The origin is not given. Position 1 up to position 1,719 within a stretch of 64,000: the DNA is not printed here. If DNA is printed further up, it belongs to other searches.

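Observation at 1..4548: Two adjacent paralogous giant proteins built from tandem GntR-like winged-helix modules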

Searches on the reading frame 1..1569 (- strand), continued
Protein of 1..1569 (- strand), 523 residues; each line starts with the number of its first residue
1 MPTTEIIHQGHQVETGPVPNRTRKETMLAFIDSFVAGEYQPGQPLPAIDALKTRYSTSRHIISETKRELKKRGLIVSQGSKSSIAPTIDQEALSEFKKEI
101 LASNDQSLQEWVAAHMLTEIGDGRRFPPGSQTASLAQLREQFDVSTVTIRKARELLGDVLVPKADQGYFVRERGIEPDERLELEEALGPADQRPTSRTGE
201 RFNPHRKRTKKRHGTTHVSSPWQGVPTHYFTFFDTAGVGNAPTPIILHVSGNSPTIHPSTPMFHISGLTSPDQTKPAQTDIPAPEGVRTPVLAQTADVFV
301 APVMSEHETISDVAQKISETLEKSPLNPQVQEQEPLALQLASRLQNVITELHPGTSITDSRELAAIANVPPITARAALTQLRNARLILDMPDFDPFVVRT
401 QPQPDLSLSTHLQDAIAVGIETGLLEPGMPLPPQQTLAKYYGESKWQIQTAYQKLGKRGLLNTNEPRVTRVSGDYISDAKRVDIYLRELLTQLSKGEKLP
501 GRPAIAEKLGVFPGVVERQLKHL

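Call 40: find_encoding_contigs(protein=P0003, flank=10000, max_places=3)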
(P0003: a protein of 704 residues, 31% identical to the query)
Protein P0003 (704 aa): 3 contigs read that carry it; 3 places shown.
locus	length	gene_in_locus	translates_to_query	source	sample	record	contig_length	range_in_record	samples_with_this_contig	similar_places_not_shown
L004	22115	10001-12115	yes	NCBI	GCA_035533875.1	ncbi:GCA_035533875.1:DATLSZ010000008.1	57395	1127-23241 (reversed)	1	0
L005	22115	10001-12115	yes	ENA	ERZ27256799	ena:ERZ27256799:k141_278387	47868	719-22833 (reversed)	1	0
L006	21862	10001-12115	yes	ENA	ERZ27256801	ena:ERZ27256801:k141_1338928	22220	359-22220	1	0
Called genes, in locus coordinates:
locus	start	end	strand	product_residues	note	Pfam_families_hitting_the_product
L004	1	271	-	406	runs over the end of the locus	PF09992:NAGPA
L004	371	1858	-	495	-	PF00069:Pkinase, PF07714:PK_Tyr_Ser-Thr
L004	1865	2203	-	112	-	PF01329:Pterin_4a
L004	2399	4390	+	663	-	PF02518:HATPase_c, PF00204:DNA_gyraseB, PF01751:Toprim, PF00986:DNA_gyraseB_C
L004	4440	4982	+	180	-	PF00719:Pyrophosphatase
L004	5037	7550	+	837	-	PF00521:DNA_topoisoIV, PF03989:DNA_gyraseA_C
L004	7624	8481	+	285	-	PF00763:THF_DHG_CYH, PF02882:THF_DHG_CYH_C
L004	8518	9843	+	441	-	PF25213:HVO_A0261_N (faint), PF00392:GntR, PF02082:Rrf2 (faint), PF14502:HTH_41 (faint), PF01978:TrmB (faint), PF08220:HTH_DeoR (faint), PF08279:HTH_11 (faint), PF00392:GntR, +1 more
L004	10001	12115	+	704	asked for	PF00392:GntR (weak), PF13730:HTH_36 (faint), PF14502:HTH_41 (faint), PF13545:HTH_Crp_2 (faint), PF00392:GntR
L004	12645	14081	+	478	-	PF00206:Lyase_1, PF14698:ASL_C2 (faint)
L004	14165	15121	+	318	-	PF02729:OTCace_N, PF00185:OTCace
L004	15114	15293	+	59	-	PF21344:Zn_ribbon_LysW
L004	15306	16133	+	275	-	PF22626:LysX_preATP_grasp, PF14397:ATPgrasp_ST (faint), PF02655:ATP-grasp_3 (weak), PF08443:RimK, PF02955:GSH-S_ATP (weak)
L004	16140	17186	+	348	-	PF01118:Semialdhyde_dh, PF22698:Semialdhyde_dhC_1, PF02774:Semialdhyde_dhC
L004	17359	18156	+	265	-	PF00696:AA_kinase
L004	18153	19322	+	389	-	PF00202:Aminotran_3, PF00155:Aminotran_1_2, PF00266:Aminotran_5 (weak)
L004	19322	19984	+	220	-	-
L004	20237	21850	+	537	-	PF00764:Arginosuc_synth, PF06508:QueC (faint), PF20979:Arginosuc_syn_C, PF02142:MGS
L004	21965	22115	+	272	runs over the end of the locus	PF19420:DDAH_eukar, PF02274:ADI (faint)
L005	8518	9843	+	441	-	PF25213:HVO_A0261_N (faint), PF00392:GntR, PF02082:Rrf2 (faint), PF14502:HTH_41 (faint), PF01978:TrmB (faint), PF08220:HTH_DeoR (faint), PF08279:HTH_11 (faint), PF00392:GntR, +1 more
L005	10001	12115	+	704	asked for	PF00392:GntR (weak), PF13730:HTH_36 (faint), PF14502:HTH_41 (faint), PF13545:HTH_Crp_2 (faint), PF00392:GntR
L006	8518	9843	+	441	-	PF25213:HVO_A0261_N (faint), PF00392:GntR, PF02082:Rrf2 (faint), PF14502:HTH_41 (faint), PF01978:TrmB (faint), PF08220:HTH_DeoR (faint), PF08279:HTH_11 (faint), PF00392:GntR, +1 more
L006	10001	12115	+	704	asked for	PF00392:GntR (weak), PF13730:HTH_36 (faint), PF14502:HTH_41 (faint), PF13545:HTH_Crp_2 (faint), PF00392:GntR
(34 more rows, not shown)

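Call 41: find_encoding_contigs(protein=P0004, flank=10000, max_places=3)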
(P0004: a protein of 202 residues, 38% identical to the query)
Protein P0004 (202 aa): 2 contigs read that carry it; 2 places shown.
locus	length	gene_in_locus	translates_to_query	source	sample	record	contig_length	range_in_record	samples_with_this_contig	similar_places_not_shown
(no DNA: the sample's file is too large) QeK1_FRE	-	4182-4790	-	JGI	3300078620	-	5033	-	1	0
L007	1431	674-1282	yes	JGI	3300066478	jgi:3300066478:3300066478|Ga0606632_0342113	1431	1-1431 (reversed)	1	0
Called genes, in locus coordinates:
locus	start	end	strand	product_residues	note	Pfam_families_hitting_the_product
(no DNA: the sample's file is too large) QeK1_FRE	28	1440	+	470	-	PF02518:HATPase_c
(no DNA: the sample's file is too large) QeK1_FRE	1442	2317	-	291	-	PF13462:Thioredoxin_4, PF13098:Thioredoxin_2, PF01323:DSBA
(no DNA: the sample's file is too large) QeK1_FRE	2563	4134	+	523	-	-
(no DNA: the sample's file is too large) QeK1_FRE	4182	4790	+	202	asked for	-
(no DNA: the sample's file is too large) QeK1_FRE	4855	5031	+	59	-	?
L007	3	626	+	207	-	?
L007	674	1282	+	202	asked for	-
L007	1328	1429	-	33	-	?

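Call 49: search_protein_families(library=pfam, proteins=[L002:867-3311:+, L002:2-727:+, L003:3410-3955:+, L004:8518-9840:+], max_evalue=1)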
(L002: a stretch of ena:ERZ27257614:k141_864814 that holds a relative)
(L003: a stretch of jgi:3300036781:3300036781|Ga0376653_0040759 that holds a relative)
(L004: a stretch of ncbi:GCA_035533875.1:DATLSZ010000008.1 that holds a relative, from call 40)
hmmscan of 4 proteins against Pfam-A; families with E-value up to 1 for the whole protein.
L002:867-3311:+ (815 aa): 11 families
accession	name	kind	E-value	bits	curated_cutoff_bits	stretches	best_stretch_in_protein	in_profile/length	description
PF00392.27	GntR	-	1.1e-27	95.9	27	3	103-163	4-64/64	Bacterial regulatory proteins, gntR family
PF13730.12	HTH_36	-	1.2e-10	41.4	25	2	40-74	22-55/55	Helix-turn-helix domain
PF08279.18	HTH_11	-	1.2e-07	31.9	25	1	127-152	19-44/55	HTH domain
PF13545.12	HTH_Crp_2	-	9.3e-05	22.8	27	0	125-157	24-56/70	Crp-like helix-turn-helix domain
PF25213.1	HVO_A0261_N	-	0.013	15.8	35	0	206-231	26-51/86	HVO_A0261 N-terminal domain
PF08765.17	Mor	-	0.018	15.4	24.9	1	127-150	75-98/107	Mor transcription activator family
PF13412.12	HTH_24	-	0.026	14.5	21.9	1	126-152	20-46/48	Winged helix-turn-helix DNA-binding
PF13518.12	HTH_28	-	0.054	14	25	1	126-149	15-38/52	Helix-turn-helix domain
PF14502.12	HTH_41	-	0.061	13.2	25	0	120-151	3-34/48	Helix-turn-helix domain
PF02082.26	Rrf2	-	0.071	13.7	30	1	125-165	25-67/132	Iron-dependent Transcriptional regulator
PF04545.22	Sigma70_r4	-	0.14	12.1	24.1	0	126-145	23-42/50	Sigma-70, region 4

L002:2-727:+ (242 aa): 6 families
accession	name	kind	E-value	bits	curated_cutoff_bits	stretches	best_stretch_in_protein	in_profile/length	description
PF00392.27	GntR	-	7.1e-13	48.5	27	1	20-78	6-64/64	Bacterial regulatory proteins, gntR family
PF07702.18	UTRA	-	3.9e-08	33.7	23.8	1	118-232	15-140/141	UTRA domain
PF13545.12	HTH_Crp_2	-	5.8e-05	23.4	27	1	39-79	23-62/70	Crp-like helix-turn-helix domain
PF08222.17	HTH_CodY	-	0.00023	21.1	27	1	35-72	2-38/61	CodY helix-turn-helix domain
PF13730.12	HTH_36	-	0.00083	19.6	25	1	32-68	18-55/55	Helix-turn-helix domain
PF02082.26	Rrf2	-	0.0023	18.5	30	1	35-75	20-60/132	Iron-dependent Transcriptional regulator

L003:3410-3955:+ (182 aa): 0 families

L004:8518-9840:+ (441 aa): 22 families
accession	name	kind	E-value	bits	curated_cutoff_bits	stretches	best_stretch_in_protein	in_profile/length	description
PF00392.27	GntR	-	5.4e-50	167.4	27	3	375-436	3-64/64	Bacterial regulatory proteins, gntR family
PF13545.12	HTH_Crp_2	-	2.3e-09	37.5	27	1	323-367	26-68/70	Crp-like helix-turn-helix domain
PF08279.18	HTH_11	-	7.3e-09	35.8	25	2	324-356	20-53/55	HTH domain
PF01978.25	TrmB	-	1.5e-07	31.6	25.6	1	324-355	27-58/68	Sugar-specific transcriptional regulator TrmB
PF08220.18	HTH_DeoR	-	2.7e-06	27.5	21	2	244-277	20-53/57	DeoR-like helix-turn-helix domain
PF14502.12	HTH_41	-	4.5e-06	26.4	25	1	392-436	2-48/48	Helix-turn-helix domain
PF02082.26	Rrf2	-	1.4e-05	25.7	30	1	325-364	29-69/132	Iron-dependent Transcriptional regulator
PF25213.1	HVO_A0261_N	-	1.4e-05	25.3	35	1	323-355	28-60/86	HVO_A0261 N-terminal domain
PF07848.18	PaaX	-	0.0001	22.9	24.8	0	324-350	28-54/70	PaaX-like protein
PF12802.13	MarR_2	-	0.00021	21.8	27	1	323-354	24-55/61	MarR family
PF08461.16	HTH_12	-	0.0011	19.3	21.4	0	253-281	33-61/66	Ribonuclease R winged-helix domain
PF22168.2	DIP2311-like_C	-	0.0015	19.2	27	1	323-353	23-53/63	Transcriptional regulator DIP2311-like, C-terminal domain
PF13412.12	HTH_24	-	0.0021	18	21.9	1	324-349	22-47/48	Winged helix-turn-helix DNA-binding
PF09339.16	HTH_IclR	-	0.0022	18.2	22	1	323-352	22-51/52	IclR helix-turn-helix domain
PF13730.12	HTH_36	-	0.0025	18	25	0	326-349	32-55/55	Helix-turn-helix domain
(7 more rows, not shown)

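Call 65: list_cluster_members(proteins=[P0003, P0004, P0006, P0010, P0011, P0014, P0016, P0031, P0015, P0019])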
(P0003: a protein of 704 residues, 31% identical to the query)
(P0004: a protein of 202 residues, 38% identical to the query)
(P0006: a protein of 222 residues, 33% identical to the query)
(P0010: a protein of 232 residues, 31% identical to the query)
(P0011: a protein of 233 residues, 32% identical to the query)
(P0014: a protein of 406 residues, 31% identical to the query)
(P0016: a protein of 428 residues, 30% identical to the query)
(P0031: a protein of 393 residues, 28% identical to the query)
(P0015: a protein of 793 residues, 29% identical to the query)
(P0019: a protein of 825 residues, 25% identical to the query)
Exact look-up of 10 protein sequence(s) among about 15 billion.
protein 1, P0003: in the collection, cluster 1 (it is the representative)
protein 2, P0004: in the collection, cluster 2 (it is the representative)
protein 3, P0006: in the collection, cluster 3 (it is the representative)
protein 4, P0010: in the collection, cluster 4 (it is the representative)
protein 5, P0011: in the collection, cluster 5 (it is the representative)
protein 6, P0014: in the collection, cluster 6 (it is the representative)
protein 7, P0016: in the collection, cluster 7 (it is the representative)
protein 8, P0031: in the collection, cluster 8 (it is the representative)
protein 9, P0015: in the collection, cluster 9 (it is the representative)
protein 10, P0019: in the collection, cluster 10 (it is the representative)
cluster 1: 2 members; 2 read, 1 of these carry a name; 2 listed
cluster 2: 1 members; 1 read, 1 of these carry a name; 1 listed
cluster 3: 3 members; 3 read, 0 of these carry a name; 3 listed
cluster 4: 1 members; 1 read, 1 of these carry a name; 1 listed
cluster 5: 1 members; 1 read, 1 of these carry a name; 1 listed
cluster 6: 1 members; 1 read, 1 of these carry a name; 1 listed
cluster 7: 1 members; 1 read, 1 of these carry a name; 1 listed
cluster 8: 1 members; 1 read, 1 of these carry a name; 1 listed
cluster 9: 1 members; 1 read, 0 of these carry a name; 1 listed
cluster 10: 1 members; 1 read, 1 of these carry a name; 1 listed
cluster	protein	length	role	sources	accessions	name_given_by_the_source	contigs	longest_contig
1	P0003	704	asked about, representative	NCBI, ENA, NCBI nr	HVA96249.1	MAG TPA: GntR family transcriptional regulator [Candidatus Acidoferrales bacterium] | GntR family transcriptional regulator [Candidatus Acidoferrales bacterium]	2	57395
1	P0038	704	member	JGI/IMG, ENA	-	-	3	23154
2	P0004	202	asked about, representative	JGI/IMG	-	hypothetical protein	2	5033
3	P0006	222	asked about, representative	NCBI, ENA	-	-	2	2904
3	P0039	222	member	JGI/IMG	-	-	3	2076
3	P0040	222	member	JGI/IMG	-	-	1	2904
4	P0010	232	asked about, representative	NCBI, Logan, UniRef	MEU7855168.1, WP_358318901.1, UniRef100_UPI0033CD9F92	winged helix-turn-helix domain-containing protein [Nonomuraea sp. NPDC049141] | winged helix-turn-helix domain-containing protein n=1 Tax=Nonomuraea sp. NPDC049141 ...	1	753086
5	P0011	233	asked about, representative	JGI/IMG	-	DNA-binding GntR family transcriptional regulator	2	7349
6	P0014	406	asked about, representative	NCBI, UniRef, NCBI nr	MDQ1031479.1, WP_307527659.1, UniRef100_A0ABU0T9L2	DNA-binding GntR family transcriptional regulator [Streptomyces umbrinus] | DNA-binding GntR family transcriptional regulator n=1 Tax=Streptomyces umbrinus ... | GntR family transcriptional regulator [Streptomyces umbrinus]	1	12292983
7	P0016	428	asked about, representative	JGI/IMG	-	DNA-binding transcriptional regulator YhcF (GntR family)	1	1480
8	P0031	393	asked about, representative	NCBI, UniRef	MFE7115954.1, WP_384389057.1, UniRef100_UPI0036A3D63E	GntR family transcriptional regulator [Streptomyces sp. NPDC057654] | GntR family transcriptional regulator n=1 Tax=Streptomyces sp. NPDC057654 TaxID=3346196 ...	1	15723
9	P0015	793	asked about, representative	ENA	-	-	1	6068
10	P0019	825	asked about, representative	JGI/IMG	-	DNA-binding GntR family transcriptional regulator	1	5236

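Call 79: search_solved_structures(query=P0010, max_evalue=0.00001)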
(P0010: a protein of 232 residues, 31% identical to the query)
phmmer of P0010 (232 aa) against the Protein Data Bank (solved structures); distinct sequences matched with E-value up to 0.00001: 14.
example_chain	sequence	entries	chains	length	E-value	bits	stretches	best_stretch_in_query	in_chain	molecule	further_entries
4u0y_A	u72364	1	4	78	2.8e-11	47.2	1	155-223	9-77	HTH-type transcriptional repressor YvoA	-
4u0v_A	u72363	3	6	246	1.5e-10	44.8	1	155-224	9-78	HTH-type transcriptional repressor YvoA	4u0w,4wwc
2wv0_A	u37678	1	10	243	2e-10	44.4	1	155-224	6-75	HTH-TYPE TRANSCRIPTIONAL REPRESSOR YVOA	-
4egy_A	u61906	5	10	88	1.3e-09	41.8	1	7-73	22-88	Arabinose metabolism transcriptional repressor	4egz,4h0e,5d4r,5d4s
8pqm_A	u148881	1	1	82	1.4e-09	41.7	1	10-72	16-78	FadR family transcriptional regulator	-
1v4r_A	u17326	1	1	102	1e-08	38.8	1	8-76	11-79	Transcriptional Repressor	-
2ra5_A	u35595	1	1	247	1.3e-08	38.6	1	86-172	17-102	Putative transcriptional regulator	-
9wfi_A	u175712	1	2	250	1.3e-07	35.2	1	12-72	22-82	Uncharacterized HTH-type transcriptional regulator Rv0494,Fatty acid metabolism regulator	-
5kvr_A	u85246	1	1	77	3.1e-07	34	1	21-72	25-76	Pyruvate dehydrogenase complex repressor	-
2di3_A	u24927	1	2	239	3.3e-07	33.9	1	7-76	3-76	Bacterial regulatory proteins, GntR family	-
9i0v_A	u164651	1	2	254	9.2e-07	32.5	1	26-78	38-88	HTH-type transcriptional repressor DasR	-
4zs8_A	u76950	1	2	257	9.4e-07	32.4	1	26-78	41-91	HTH-type transcriptional repressor DasR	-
3f8m_A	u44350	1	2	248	1.2e-06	32.1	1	5-75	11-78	GntR-family protein transcriptional regulator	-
3by6_A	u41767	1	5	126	5e-06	30.1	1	83-173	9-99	Predicted transcriptional regulator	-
